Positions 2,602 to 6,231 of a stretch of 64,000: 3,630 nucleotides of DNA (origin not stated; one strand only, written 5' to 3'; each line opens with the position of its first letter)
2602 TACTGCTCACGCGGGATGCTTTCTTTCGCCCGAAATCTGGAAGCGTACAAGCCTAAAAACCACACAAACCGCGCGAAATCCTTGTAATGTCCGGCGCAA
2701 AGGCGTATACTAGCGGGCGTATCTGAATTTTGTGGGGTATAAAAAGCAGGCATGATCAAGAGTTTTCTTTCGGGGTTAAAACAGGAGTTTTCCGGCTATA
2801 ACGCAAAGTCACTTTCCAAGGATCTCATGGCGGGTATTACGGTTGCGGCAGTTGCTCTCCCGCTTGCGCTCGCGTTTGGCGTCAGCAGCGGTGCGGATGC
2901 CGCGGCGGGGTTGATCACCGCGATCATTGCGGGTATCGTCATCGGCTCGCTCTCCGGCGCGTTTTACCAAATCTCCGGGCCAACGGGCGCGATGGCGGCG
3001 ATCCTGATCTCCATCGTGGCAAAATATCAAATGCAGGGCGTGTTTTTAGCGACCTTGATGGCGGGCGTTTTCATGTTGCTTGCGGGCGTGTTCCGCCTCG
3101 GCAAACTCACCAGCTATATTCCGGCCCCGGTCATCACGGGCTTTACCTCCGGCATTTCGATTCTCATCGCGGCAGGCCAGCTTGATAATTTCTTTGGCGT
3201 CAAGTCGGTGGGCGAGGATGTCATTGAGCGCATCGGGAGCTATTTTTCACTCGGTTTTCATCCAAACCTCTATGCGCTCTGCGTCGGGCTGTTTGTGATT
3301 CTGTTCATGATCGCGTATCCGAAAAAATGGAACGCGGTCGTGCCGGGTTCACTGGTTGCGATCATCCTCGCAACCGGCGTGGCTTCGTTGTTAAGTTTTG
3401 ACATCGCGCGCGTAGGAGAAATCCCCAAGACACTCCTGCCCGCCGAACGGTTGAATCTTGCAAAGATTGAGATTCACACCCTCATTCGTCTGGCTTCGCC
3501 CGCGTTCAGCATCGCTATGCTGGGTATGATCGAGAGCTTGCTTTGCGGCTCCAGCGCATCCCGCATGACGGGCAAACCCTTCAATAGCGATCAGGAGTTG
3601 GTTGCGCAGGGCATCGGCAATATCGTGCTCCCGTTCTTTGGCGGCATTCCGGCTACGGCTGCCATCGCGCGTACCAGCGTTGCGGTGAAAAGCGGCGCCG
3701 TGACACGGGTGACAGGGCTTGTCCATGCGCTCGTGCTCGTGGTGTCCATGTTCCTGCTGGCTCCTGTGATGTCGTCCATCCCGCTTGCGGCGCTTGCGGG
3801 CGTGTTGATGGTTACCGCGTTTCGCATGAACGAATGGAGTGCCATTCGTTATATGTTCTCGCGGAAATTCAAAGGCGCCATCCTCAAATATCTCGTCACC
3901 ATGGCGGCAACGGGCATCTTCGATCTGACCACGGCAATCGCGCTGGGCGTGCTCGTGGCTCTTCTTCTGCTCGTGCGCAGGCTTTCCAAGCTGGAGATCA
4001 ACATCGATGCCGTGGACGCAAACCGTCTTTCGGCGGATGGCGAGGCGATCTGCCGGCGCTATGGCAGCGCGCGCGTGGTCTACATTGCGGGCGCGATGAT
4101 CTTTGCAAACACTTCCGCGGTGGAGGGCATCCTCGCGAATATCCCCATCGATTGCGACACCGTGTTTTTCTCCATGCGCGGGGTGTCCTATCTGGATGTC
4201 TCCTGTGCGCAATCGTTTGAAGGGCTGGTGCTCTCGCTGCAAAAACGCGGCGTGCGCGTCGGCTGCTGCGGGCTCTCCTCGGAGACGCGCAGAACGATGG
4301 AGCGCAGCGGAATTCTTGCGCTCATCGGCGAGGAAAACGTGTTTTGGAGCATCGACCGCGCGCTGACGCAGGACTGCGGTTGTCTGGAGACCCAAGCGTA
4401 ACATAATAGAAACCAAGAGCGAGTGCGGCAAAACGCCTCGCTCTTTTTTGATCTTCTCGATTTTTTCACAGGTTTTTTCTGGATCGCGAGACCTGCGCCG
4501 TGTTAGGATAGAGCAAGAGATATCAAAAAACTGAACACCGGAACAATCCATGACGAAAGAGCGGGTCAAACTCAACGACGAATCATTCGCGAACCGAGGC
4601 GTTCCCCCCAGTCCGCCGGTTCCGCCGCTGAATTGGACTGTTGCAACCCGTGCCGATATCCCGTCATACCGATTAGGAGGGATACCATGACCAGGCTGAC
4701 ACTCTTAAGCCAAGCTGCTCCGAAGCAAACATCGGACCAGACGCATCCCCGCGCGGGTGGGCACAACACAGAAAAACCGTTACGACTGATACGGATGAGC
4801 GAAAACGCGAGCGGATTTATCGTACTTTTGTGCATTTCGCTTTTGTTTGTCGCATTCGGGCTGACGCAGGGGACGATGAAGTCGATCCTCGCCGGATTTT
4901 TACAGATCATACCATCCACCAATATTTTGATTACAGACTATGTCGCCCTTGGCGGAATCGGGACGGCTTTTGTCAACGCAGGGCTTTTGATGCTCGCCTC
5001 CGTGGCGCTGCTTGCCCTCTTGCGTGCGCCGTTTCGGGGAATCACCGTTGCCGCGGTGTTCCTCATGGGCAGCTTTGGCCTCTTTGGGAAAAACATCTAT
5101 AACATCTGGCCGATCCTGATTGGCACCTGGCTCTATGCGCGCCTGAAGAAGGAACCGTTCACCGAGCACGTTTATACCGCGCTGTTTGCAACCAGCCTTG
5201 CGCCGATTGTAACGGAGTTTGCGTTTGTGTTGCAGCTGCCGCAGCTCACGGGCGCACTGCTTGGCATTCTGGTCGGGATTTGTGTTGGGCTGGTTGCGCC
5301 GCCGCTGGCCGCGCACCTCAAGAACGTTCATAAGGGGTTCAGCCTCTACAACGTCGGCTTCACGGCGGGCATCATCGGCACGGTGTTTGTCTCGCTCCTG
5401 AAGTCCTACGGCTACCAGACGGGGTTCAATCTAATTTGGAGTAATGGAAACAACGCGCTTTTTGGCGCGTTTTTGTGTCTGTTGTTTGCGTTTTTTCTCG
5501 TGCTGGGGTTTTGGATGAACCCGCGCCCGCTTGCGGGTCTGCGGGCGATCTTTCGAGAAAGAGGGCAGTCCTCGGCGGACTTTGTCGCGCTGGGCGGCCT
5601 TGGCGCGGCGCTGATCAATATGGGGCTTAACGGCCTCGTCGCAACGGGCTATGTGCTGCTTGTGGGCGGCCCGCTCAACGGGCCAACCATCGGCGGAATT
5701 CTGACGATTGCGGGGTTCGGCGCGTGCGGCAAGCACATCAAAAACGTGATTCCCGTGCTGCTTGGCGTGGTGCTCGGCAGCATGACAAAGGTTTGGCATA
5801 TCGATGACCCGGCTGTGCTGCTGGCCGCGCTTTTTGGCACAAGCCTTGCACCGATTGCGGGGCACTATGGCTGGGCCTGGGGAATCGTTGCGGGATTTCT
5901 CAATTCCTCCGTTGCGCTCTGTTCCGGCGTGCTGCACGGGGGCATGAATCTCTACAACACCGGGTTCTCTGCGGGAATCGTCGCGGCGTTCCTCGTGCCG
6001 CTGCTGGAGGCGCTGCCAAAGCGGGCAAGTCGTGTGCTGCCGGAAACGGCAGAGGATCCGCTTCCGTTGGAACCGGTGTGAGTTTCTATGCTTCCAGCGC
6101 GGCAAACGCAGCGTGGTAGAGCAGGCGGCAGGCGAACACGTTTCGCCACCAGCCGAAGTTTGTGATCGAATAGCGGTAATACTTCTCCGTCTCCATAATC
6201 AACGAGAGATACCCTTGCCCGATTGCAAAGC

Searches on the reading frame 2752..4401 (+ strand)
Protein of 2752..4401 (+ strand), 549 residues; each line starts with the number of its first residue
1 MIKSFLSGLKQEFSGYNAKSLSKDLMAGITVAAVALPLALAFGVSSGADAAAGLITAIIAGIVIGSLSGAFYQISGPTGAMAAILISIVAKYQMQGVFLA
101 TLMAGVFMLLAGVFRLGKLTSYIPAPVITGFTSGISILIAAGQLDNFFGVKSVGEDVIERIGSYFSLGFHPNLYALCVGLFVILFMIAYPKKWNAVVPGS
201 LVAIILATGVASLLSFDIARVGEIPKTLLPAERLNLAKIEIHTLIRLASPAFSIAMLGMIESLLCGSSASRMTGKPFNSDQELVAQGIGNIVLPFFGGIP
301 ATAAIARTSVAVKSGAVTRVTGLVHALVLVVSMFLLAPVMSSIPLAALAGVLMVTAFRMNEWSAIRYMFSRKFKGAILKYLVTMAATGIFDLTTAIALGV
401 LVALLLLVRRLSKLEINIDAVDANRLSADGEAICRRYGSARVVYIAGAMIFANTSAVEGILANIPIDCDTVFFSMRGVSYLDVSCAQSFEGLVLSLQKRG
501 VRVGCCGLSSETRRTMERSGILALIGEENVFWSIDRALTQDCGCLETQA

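Call 43: search_protein_families(library=pfam, proteins=[window:2752-4401:+], max_evalue=0.00001)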
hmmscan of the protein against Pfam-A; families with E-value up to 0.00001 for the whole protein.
window:2752-4401:+ (549 aa): 2 families
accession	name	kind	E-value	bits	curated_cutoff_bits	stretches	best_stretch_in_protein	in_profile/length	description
PF00916.26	Sulfate_transp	-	3.3e-75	253.7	23.2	1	21-370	1-368/380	Sulfate permease family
PF01740.26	STAS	-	3.7e-11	43.2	22.6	1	436-535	6-104/106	STAS domain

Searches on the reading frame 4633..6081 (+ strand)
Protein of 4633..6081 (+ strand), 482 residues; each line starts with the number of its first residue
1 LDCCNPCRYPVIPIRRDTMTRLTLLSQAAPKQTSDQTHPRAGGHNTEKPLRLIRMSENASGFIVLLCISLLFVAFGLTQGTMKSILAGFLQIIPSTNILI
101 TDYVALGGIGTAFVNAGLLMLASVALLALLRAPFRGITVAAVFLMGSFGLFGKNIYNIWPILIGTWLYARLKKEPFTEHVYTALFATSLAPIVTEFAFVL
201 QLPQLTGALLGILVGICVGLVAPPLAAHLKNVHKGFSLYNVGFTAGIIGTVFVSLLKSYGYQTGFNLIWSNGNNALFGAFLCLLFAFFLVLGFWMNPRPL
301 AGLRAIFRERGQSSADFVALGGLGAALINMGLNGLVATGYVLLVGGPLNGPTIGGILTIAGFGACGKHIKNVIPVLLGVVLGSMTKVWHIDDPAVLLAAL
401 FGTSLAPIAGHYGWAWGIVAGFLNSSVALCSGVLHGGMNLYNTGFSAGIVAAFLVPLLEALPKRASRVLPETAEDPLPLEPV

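Call 43: search_protein_families(library=pfam, proteins=[window:4633-6081:+], max_evalue=0.00001)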
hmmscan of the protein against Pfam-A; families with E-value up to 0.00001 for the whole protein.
window:4633-6081:+ (482 aa): 1 family
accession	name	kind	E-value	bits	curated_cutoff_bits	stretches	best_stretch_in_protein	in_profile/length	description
PF07613.16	DUF1576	-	4.5e-114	378.6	25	2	83-257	3-177/178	Protein of unknown function (DUF1576)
